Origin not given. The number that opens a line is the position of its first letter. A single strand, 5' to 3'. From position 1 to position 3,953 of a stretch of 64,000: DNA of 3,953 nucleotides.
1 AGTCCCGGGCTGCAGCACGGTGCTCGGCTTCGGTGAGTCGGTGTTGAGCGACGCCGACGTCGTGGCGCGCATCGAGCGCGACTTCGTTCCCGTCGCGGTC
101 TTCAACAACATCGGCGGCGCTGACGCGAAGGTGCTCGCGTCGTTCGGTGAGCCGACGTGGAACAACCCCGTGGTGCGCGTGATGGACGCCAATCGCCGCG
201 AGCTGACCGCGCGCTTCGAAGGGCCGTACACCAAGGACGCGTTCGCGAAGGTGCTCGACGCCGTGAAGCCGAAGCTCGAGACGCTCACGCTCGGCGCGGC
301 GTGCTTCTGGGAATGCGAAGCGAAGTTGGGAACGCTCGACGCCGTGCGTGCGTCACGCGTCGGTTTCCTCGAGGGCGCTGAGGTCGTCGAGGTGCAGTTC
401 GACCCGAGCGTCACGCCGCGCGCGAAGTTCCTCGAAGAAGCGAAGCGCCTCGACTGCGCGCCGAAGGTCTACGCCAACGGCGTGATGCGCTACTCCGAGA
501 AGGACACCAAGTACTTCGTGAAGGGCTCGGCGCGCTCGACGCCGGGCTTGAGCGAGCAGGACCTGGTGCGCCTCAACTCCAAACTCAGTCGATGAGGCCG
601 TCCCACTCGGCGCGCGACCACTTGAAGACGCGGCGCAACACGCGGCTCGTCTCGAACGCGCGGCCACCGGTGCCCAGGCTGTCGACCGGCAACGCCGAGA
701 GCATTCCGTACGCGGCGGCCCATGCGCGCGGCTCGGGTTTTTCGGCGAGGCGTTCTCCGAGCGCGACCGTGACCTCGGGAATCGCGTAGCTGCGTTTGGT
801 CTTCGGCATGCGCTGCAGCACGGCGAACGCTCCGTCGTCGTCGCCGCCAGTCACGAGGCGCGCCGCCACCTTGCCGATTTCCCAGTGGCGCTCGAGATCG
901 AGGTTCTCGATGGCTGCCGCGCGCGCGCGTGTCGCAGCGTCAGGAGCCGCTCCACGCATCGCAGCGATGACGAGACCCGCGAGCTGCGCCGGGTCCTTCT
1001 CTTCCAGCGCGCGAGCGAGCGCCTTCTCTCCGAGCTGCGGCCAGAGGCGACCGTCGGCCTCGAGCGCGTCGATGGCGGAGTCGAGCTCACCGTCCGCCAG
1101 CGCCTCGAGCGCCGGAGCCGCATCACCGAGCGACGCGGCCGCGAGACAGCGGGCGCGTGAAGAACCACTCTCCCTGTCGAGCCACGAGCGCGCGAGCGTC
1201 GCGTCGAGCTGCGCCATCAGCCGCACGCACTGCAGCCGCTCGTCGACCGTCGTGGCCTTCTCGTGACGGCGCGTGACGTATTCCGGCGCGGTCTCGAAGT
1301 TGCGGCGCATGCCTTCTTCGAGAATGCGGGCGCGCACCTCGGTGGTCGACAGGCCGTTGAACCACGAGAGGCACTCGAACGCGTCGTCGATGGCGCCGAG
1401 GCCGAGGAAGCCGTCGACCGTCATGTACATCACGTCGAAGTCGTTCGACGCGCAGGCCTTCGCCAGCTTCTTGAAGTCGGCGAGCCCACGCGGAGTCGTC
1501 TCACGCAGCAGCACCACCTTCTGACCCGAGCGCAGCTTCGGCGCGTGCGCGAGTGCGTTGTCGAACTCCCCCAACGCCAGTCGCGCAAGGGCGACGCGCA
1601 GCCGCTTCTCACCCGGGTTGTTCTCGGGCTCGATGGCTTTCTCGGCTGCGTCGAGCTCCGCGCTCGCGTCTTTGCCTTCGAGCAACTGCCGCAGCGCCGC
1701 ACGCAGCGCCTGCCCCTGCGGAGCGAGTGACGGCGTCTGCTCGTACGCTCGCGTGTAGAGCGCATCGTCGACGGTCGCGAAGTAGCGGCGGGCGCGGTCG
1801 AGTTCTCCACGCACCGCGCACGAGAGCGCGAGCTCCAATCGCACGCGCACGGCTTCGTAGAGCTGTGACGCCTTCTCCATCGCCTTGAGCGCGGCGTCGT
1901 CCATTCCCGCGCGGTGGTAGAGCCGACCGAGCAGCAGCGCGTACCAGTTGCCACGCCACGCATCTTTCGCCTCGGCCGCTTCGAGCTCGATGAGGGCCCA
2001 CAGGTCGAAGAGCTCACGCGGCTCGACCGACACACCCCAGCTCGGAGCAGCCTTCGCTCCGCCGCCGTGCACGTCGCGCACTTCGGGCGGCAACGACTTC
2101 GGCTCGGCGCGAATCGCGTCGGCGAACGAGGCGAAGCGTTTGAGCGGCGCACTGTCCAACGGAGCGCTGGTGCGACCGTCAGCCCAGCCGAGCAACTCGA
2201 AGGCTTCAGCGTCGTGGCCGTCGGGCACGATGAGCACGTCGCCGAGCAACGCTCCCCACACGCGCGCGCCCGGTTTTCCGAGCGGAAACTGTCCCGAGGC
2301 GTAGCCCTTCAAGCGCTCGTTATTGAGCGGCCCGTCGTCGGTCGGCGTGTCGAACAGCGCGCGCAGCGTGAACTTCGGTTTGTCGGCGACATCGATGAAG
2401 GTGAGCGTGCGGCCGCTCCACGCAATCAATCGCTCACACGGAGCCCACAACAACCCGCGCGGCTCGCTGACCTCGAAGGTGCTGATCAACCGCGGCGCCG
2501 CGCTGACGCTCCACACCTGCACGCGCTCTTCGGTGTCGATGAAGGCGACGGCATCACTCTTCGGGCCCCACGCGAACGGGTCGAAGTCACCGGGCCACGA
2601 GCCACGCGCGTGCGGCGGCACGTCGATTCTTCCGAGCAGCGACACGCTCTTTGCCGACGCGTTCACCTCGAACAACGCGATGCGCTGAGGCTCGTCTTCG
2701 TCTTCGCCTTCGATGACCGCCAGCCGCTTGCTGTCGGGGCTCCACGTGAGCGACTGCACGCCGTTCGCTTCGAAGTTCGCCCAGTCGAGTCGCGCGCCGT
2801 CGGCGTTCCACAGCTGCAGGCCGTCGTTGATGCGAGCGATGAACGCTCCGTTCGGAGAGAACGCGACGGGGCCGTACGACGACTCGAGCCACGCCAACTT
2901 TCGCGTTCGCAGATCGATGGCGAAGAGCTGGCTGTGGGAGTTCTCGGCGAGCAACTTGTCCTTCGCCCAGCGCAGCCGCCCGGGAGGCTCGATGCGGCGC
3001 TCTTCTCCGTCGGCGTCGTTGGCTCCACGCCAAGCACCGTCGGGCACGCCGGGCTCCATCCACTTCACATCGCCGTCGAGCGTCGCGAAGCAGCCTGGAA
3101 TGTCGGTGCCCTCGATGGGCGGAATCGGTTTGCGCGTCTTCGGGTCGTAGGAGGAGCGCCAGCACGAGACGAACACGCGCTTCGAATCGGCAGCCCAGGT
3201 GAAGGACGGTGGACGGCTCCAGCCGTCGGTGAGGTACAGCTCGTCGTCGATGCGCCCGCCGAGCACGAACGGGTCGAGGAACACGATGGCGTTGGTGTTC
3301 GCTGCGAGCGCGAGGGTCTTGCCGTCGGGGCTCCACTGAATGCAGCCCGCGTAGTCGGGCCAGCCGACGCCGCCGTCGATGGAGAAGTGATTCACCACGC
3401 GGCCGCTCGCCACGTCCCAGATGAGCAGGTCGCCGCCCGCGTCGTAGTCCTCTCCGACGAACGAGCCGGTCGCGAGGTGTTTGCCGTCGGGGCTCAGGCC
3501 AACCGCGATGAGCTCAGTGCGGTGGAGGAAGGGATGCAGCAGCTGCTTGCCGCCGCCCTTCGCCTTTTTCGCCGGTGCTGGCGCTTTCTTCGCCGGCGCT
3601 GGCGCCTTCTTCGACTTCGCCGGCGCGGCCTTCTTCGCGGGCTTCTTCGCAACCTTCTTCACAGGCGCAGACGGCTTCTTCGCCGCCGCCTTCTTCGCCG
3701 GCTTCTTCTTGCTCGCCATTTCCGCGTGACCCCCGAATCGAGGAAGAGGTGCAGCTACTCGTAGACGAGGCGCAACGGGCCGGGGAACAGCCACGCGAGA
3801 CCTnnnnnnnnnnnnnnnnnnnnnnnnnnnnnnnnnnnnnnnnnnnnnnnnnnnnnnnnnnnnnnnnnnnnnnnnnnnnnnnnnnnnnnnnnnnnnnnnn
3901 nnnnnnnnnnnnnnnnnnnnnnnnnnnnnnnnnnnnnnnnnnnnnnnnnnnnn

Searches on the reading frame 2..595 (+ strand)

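Call 37: search_protein_families(library=pfam, proteins=[window:2-595:+], max_evalue=0.01)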
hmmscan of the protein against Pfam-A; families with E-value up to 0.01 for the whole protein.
window:2-595:+ (197 aa): 1 family
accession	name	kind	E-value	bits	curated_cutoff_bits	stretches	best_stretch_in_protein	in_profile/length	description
PF01625.27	PMSR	-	0.0012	19.5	23.7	0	95-126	2-33/153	Peptide methionine sulfoxide reductase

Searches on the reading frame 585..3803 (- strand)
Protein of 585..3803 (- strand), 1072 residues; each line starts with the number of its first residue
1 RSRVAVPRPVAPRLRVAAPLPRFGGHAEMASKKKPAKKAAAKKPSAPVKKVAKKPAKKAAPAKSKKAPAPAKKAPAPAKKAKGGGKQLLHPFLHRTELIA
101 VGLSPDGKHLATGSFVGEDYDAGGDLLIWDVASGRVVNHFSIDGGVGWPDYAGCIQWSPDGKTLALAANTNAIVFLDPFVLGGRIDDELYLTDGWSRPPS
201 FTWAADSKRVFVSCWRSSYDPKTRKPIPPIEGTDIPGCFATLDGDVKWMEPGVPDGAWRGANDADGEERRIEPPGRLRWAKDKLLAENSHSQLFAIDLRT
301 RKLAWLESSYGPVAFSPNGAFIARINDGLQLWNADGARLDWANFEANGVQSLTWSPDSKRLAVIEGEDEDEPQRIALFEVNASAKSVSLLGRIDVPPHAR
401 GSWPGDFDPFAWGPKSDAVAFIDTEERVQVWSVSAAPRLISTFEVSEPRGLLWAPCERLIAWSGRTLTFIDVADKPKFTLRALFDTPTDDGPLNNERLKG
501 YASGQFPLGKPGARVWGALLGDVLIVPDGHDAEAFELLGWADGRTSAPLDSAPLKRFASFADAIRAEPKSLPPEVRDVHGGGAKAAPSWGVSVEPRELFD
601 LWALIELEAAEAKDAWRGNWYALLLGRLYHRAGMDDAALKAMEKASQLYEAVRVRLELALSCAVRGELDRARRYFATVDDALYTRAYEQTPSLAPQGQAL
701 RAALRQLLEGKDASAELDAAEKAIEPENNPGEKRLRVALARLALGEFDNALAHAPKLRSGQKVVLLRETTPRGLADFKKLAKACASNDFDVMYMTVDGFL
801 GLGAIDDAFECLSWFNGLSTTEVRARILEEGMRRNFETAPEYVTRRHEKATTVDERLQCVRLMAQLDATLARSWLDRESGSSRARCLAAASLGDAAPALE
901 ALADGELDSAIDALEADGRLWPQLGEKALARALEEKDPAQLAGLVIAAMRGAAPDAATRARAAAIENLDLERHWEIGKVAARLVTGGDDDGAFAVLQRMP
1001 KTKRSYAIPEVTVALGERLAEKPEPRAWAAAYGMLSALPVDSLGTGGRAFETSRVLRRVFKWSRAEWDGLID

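Call 46: search_protein_families(library=pfam, proteins=[window:585-3803:-], max_evalue=0.001)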
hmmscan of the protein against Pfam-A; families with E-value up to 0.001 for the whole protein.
window:585-3803:- (1072 aa): 8 families
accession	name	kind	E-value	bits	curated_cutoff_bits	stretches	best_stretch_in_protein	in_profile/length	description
PF25174.1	Beta-prop_THOC3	-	4.1e-10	39.6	305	0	127-178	72-117/272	THOC3 beta-propeller domain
PF24817.1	WD40_WDHD1_1st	-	1.2e-06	28.4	109.9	0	308-365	223-284/291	WDHD1 first WD40 domain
PF23414.1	Beta-prop_EML_2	-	1.7e-05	24.8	90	0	96-176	40-108/266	Echinoderm microtubule-associated protein second beta-propeller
PF12894.13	ANAPC4_WD40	-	2.1e-05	25.1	22.9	0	154-177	43-66/91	Anaphase-promoting complex subunit 4 WD40 domain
PF00400.38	WD40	-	4.1e-05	24.4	27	0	94-114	10-30/39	WD domain, G-beta repeat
PF04762.18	Beta-prop_ELP1_1st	-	0.00011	21.6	26.8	0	329-434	239-333/359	ELP1 first N-terminal beta-propeller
PF07676.18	PD40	-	0.00024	21.4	20.9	0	154-165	13-24/38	WD40-like Beta Propeller Repeat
PF25460.1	Beta-prop_Aladin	-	0.00061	19.4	171.1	0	97-170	112-174/340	Aladin seven-bladed propeller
